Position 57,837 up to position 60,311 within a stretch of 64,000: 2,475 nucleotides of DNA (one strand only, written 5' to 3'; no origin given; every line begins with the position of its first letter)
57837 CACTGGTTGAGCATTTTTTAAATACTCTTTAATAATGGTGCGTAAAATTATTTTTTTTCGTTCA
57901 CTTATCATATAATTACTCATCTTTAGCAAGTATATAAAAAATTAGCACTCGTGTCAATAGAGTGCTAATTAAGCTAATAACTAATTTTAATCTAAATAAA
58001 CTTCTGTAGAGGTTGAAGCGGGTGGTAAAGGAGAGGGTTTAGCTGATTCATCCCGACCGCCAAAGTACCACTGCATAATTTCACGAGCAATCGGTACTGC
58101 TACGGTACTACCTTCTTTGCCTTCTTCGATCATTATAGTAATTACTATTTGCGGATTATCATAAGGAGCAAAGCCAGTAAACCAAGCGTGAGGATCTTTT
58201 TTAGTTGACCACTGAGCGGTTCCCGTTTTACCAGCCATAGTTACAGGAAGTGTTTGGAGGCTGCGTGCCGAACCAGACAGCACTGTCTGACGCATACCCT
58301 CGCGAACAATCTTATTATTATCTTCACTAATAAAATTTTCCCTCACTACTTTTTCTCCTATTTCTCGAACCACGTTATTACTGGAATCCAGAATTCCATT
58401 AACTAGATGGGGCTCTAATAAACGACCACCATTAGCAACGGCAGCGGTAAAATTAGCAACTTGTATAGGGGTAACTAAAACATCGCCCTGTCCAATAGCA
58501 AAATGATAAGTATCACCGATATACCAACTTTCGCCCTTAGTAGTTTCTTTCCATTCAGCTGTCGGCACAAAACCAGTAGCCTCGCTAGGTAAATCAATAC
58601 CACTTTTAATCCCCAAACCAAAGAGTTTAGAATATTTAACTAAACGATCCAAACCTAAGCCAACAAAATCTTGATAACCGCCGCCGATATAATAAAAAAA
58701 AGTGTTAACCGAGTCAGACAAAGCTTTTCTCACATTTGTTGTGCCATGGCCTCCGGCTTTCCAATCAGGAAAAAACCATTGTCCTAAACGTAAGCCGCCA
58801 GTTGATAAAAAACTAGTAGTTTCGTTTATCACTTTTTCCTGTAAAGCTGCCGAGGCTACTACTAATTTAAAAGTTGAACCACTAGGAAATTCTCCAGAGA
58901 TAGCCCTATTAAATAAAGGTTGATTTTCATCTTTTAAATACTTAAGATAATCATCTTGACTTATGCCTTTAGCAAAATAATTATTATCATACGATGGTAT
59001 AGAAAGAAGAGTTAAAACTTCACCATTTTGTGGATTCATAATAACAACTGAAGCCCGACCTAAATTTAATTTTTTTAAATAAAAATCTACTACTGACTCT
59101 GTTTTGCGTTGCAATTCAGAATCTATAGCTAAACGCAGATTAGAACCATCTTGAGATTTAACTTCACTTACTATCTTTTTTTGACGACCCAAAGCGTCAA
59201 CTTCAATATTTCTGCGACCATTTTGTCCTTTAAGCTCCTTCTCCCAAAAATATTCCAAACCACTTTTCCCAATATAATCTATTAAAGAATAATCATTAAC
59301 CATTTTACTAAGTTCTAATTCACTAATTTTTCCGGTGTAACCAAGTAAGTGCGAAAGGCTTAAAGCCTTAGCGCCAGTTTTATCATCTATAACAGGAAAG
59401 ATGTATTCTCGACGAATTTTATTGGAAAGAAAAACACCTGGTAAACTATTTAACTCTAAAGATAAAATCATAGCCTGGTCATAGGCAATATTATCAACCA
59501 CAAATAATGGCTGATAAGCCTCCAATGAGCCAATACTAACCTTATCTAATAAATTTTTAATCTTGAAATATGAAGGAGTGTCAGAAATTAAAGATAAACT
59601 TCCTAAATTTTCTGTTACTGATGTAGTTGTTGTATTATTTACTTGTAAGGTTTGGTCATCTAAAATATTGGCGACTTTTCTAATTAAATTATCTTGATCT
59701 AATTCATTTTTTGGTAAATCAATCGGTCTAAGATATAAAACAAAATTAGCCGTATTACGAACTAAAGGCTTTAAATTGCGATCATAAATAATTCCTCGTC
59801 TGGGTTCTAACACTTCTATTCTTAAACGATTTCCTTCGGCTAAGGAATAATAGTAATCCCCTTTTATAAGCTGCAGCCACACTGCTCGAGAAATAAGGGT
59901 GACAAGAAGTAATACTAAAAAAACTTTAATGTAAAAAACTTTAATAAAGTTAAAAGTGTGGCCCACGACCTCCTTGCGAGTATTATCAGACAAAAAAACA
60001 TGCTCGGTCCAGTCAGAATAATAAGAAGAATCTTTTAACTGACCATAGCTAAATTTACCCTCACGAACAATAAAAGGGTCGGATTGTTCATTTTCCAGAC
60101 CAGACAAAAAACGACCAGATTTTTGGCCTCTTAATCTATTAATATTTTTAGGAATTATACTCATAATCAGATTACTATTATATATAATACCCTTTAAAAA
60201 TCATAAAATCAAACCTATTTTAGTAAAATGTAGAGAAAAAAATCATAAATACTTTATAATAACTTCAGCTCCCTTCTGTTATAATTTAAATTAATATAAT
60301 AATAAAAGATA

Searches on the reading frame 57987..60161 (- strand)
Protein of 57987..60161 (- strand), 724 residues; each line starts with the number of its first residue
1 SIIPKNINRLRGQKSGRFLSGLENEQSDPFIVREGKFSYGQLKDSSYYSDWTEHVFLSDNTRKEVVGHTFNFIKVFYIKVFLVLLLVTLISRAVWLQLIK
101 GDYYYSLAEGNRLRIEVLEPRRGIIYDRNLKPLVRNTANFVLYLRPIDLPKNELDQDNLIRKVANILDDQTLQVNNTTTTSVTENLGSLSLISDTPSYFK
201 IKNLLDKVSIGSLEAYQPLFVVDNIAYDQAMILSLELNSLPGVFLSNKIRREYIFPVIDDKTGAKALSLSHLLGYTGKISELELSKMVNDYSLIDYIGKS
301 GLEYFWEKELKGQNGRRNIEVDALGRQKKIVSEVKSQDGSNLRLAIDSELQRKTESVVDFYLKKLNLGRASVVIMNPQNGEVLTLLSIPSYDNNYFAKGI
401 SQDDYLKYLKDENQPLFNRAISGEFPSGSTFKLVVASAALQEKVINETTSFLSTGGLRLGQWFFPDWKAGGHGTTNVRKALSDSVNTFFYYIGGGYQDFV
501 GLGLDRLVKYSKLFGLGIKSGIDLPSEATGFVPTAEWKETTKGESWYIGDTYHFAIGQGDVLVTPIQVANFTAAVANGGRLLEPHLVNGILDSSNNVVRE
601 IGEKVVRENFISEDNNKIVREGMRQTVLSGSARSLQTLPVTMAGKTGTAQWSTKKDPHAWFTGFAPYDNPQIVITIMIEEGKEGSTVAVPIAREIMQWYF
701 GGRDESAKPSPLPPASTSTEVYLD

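Call 19: search_protein_families(library=pfam, proteins=[window:57987-60161:-], max_evalue=0.00001)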
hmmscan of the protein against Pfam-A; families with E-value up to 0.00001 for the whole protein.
window:57987-60161:- (724 aa): 2 families
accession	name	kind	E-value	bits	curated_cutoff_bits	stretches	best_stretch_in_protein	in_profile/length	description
PF00905.27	Transpeptidase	-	1e-67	228.9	22.1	1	371-697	2-299/299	Penicillin binding protein transpeptidase domain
PF03717.20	PBP_dimer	-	1.1e-30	107.9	24.4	1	119-328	3-176/180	Penicillin-binding Protein dimerisation domain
